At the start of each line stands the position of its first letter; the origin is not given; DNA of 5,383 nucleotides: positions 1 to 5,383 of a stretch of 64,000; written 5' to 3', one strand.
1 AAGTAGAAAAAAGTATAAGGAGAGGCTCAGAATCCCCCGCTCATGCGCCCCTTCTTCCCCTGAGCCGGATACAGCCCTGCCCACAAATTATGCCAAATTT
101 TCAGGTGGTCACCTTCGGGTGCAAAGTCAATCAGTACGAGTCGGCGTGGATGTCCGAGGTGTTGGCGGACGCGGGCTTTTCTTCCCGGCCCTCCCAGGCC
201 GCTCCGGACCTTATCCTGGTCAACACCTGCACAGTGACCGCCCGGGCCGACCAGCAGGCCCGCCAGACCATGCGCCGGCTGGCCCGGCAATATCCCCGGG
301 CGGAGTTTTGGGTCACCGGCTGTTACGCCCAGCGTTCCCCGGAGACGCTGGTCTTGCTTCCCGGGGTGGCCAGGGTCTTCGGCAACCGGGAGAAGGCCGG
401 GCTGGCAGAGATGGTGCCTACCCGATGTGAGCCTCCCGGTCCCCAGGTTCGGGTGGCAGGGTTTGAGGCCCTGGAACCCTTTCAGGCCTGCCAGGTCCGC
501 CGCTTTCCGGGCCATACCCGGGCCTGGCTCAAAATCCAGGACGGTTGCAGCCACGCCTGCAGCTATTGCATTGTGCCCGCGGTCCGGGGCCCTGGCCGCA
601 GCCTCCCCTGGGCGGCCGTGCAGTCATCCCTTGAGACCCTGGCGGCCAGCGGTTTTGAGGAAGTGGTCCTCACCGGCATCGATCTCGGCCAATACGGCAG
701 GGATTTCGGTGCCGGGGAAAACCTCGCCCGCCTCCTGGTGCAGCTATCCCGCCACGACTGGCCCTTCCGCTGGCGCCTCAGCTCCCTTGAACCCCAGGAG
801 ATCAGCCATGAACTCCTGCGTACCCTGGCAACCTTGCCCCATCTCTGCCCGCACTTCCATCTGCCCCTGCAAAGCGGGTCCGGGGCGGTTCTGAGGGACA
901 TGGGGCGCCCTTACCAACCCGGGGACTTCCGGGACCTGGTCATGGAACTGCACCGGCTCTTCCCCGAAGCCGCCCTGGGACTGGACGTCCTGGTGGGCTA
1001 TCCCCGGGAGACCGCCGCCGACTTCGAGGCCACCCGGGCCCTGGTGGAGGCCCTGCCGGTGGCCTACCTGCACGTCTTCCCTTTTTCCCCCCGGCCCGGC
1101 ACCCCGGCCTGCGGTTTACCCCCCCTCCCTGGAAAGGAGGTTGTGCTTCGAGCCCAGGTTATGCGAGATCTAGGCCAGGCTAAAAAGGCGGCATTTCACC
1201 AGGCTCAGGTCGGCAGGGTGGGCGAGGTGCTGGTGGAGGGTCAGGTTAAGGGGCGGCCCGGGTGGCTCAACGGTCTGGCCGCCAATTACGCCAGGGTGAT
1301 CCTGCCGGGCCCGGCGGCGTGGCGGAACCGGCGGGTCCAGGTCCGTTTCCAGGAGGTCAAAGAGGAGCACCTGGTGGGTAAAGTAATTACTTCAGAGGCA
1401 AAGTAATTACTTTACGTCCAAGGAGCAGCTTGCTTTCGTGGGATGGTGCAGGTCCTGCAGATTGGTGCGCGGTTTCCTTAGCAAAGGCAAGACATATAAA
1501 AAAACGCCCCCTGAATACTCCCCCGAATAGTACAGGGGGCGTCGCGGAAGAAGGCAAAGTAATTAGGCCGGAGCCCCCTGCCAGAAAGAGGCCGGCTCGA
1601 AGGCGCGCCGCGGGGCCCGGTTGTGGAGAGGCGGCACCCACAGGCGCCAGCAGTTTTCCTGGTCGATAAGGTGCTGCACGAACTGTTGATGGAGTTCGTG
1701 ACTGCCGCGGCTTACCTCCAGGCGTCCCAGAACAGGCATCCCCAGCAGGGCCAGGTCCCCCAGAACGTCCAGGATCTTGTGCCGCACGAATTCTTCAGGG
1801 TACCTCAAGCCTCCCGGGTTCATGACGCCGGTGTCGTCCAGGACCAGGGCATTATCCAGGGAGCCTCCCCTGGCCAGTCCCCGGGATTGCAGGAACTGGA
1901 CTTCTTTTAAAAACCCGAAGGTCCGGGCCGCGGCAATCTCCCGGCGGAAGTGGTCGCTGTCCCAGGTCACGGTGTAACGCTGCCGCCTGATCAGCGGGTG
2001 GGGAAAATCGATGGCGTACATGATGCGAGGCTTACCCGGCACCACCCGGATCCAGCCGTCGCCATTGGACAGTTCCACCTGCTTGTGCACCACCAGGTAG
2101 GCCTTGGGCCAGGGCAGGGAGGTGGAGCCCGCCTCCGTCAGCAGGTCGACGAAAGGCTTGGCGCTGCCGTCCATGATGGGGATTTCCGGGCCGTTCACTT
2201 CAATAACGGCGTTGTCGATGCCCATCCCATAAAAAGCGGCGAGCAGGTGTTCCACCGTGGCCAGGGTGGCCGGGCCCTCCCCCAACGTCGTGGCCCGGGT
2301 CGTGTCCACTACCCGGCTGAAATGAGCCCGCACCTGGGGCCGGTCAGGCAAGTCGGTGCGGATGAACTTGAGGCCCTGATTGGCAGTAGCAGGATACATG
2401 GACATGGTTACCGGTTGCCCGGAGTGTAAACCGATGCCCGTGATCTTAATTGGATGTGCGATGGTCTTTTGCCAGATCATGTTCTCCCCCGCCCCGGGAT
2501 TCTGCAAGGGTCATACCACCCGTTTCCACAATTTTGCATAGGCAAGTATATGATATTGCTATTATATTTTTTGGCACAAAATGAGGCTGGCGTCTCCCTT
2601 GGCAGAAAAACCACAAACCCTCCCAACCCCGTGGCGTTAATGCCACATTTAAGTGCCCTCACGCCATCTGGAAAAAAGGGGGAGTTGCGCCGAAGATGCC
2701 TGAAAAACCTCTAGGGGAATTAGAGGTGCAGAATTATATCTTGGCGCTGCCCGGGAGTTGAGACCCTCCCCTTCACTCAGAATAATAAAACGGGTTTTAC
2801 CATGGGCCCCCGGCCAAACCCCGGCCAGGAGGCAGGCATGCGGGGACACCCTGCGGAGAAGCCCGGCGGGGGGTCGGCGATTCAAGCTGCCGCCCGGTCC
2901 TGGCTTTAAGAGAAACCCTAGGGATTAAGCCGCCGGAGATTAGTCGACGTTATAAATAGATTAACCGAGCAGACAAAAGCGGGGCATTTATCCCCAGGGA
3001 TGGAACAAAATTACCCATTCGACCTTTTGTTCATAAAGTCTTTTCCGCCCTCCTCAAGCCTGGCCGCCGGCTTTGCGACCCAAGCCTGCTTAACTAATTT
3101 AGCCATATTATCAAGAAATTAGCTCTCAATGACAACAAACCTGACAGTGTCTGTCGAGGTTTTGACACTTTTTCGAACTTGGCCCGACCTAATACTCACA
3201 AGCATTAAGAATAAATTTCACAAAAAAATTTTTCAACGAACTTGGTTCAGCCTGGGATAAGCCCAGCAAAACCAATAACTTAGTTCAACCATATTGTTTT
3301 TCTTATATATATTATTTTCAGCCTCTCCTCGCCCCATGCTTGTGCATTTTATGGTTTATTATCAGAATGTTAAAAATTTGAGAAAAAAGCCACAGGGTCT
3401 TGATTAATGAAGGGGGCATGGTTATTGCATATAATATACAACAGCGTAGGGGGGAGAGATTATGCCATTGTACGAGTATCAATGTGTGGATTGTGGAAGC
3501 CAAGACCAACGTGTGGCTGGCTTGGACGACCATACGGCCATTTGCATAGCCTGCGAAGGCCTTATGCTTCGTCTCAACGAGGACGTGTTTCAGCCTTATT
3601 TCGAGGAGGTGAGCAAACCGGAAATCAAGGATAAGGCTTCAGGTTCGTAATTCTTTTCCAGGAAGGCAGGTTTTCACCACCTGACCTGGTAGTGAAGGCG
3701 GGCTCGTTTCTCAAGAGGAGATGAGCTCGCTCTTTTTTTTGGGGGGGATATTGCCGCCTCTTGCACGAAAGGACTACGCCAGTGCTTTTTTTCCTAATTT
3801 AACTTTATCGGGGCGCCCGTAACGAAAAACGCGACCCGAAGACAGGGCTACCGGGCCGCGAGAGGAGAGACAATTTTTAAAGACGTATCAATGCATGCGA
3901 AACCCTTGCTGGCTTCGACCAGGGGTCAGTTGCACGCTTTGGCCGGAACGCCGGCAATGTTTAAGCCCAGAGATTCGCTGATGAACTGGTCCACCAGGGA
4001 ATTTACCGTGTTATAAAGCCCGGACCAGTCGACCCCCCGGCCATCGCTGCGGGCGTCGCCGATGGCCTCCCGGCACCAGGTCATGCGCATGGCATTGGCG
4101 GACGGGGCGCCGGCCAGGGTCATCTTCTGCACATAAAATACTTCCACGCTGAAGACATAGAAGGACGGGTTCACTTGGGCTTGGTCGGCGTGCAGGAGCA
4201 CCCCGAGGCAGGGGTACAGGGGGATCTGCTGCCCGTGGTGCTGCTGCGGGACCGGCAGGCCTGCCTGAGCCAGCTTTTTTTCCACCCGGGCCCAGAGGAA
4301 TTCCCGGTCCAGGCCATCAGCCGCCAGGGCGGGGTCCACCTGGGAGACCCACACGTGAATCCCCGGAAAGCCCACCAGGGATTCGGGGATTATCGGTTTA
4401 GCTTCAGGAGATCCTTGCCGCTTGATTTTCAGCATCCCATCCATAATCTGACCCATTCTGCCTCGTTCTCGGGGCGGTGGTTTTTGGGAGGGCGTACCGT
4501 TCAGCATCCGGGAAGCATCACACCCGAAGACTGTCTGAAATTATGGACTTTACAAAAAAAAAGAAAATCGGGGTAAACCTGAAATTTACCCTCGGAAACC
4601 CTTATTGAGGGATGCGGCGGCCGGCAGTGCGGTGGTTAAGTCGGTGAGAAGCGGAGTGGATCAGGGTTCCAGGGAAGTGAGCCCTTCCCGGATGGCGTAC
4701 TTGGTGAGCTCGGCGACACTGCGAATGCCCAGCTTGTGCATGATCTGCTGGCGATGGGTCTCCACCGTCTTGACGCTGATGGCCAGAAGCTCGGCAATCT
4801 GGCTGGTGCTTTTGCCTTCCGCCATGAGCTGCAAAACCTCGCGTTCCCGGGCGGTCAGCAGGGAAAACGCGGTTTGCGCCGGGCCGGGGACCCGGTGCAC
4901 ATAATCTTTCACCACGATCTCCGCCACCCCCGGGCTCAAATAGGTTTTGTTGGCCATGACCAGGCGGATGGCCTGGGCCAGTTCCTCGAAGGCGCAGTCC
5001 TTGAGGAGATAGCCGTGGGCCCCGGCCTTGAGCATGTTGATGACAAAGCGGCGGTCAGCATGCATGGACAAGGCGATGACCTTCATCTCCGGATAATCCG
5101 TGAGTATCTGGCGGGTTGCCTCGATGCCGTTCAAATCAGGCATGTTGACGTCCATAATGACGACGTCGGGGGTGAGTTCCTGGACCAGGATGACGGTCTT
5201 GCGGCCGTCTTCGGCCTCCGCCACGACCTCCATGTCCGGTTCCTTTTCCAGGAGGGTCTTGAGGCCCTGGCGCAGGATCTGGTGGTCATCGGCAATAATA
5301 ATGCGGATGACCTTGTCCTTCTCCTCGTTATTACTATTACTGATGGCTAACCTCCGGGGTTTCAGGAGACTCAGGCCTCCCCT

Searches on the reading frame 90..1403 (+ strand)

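Call 46: search_protein_families(library=pfam, proteins=[window:90-1403:+], max_evalue=0.00001)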
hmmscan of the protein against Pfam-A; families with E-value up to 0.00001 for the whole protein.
window:90-1403:+ (438 aa): 2 families
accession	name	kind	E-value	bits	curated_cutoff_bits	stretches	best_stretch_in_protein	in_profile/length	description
PF00919.26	UPF0004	-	5.5e-24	84.5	27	1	4-95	2-95/98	Uncharacterized protein family UPF0004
PF04055.27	Radical_SAM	-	4.6e-15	56.6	29.5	1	148-318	2-165/166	Radical SAM superfamily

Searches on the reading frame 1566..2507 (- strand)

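Call 46: search_protein_families(library=pfam, proteins=[window:1566-2507:-], max_evalue=0.00001)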
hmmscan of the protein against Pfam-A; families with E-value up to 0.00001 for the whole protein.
window:1566-2507:- (314 aa): 1 family
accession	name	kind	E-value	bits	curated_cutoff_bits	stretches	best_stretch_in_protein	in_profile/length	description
PF03331.19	LpxC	-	2.2e-103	345.9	27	1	13-281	1-267/268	UDP-3-O-acyl N-acetylglycosamine deacetylase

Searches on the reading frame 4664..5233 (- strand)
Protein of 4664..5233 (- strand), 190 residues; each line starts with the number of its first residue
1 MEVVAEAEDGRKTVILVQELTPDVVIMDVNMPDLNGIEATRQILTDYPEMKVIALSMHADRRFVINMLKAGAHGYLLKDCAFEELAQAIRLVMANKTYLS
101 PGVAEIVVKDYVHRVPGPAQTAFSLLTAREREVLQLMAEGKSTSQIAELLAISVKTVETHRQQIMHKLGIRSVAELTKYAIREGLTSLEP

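Call 46: search_protein_families(library=pfam, proteins=[window:4664-5233:-], max_evalue=0.00001)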
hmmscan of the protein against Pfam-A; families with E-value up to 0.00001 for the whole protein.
window:4664-5233:- (190 aa): 3 families
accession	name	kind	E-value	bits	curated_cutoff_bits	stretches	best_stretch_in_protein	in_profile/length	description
PF00072.30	Response_reg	-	5.3e-24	85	30.2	1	3-90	24-111/111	Response regulator receiver domain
PF00196.25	GerE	-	1.1e-19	70.3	23.5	1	125-180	2-57/57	Bacterial regulatory proteins, luxR family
PF08281.18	Sigma70_r4_2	-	2.1e-09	37.3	25.7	1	120-167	5-53/54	Sigma-70, region 4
